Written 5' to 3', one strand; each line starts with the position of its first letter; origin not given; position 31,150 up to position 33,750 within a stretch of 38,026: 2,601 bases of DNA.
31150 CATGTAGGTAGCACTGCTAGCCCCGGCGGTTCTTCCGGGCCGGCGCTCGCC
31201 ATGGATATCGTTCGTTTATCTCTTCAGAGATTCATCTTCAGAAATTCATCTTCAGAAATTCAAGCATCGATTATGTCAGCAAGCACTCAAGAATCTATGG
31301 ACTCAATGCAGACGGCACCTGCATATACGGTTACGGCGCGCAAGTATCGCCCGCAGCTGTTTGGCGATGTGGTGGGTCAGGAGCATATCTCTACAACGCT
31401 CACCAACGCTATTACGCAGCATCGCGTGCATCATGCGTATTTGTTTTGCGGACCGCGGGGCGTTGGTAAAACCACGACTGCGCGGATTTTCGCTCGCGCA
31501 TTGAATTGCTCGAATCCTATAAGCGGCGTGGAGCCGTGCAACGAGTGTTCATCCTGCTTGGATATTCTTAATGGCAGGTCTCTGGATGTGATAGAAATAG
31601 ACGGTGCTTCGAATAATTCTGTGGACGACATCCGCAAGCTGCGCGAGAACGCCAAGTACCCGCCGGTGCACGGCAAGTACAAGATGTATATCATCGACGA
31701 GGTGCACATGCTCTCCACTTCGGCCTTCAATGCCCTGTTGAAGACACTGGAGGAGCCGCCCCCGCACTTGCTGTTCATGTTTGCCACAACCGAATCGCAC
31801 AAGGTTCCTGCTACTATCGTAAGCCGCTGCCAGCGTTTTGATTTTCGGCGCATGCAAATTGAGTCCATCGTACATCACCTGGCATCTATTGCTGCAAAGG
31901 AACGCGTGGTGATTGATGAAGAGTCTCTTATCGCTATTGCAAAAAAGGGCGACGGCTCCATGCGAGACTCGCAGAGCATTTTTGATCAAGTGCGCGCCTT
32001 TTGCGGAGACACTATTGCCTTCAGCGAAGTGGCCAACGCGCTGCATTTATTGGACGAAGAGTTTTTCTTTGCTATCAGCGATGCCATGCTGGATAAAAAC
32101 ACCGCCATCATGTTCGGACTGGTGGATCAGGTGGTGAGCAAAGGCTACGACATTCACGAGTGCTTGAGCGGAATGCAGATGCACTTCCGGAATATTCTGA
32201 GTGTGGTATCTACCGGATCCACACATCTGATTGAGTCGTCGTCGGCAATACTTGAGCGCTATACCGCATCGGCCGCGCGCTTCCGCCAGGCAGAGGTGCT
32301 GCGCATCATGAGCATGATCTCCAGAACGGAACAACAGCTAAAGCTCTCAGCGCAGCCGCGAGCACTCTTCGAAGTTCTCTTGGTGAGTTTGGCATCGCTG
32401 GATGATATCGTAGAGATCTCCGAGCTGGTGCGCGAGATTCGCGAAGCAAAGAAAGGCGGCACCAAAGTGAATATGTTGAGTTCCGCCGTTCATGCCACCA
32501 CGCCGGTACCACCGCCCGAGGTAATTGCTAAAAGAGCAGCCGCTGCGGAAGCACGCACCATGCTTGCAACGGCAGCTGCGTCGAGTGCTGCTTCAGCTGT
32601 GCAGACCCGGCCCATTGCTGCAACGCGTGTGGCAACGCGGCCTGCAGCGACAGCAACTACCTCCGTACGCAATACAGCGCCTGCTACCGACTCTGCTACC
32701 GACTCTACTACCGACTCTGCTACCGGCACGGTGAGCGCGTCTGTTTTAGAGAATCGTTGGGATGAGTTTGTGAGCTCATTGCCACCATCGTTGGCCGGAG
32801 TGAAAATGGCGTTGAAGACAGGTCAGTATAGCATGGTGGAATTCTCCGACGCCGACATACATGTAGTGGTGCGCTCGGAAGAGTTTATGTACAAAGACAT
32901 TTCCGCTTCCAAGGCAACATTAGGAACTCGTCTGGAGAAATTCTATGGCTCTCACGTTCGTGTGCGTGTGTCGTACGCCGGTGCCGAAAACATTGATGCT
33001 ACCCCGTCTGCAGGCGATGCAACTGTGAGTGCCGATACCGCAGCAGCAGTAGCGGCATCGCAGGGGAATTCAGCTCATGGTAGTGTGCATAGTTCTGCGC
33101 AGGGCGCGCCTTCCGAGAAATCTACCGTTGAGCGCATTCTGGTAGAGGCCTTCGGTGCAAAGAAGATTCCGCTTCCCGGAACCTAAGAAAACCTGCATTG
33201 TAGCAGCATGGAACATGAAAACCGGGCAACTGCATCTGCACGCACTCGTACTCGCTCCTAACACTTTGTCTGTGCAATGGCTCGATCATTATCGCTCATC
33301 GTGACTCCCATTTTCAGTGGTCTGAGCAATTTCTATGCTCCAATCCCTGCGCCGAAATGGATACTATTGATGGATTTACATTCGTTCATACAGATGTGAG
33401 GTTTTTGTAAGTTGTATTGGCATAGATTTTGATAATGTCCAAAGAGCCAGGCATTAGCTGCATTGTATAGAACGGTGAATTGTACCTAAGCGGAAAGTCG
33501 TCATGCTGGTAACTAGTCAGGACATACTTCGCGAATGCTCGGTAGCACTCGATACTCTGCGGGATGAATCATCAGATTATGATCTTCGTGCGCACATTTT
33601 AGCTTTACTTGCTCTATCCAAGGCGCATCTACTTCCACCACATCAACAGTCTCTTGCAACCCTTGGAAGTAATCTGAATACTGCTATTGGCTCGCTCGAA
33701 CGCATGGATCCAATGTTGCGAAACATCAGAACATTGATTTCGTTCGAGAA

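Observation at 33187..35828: AT-rich segment after dnaX encoding a lone HsdM-like protein with a lost catalytic motif and a long coiled-coil tail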

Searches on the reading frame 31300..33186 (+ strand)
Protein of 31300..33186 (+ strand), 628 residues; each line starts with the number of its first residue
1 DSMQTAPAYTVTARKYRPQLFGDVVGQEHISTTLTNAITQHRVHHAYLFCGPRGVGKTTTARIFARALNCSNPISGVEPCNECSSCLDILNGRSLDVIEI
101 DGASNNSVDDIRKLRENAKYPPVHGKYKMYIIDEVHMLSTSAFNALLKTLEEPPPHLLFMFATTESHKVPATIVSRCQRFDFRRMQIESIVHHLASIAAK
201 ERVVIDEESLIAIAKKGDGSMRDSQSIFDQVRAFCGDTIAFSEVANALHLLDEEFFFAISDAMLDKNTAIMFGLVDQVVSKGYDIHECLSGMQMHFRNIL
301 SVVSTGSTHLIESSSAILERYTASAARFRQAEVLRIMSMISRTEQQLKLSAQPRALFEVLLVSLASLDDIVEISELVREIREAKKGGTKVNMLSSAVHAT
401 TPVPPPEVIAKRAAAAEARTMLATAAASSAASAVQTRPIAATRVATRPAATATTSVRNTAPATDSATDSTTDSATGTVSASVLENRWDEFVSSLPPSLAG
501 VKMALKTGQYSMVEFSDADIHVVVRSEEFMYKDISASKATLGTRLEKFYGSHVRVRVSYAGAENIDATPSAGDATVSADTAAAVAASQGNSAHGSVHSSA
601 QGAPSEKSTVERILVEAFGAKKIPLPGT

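Call 70: search_protein_families(library=pfam, proteins=[window:31300-33186:+], max_evalue=0.00001)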
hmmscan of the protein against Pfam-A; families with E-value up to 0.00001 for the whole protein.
window:31300-33186:+ (628 aa): 7 families
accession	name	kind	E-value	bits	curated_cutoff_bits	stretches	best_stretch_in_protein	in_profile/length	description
PF13177.12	DNA_pol3_delta2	-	2.7e-45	154.7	27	1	26-185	1-160/161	DNA polymerase III, delta subunit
PF00004.35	AAA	-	6.7e-11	43.2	21.2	1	48-181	2-124/131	ATPase family associated with various cellular activities (AAA)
PF22608.2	DNAX_ATPase_lid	-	1.5e-10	41.1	27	1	190-236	2-48/49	DNA polymerase III clamp loader subunit, ATPase lid domain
PF12169.13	DNA_pol3_gamma3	-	4.4e-10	39.9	24.4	1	243-379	5-142/143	DNA polymerase III subunits gamma and tau domain III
PF05496.18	RuvB_N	-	4.1e-06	27.1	27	0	17-72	2-61/159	Holliday junction DNA helicase RuvB P-loop domain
PF13401.12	AAA_22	-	5.4e-06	27.2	27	0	47-151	8-109/130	AAA domain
PF07728.20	AAA_5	-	8.5e-06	26.3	22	0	48-153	3-93/139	AAA domain (dynein-related subfamily)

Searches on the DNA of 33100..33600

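Call 94: search_rna_families(source=window, start=33100, end=33600, threshold=evalue, max_evalue=1)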
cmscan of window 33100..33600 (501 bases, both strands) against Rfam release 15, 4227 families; matches with E-value up to 1: 0.
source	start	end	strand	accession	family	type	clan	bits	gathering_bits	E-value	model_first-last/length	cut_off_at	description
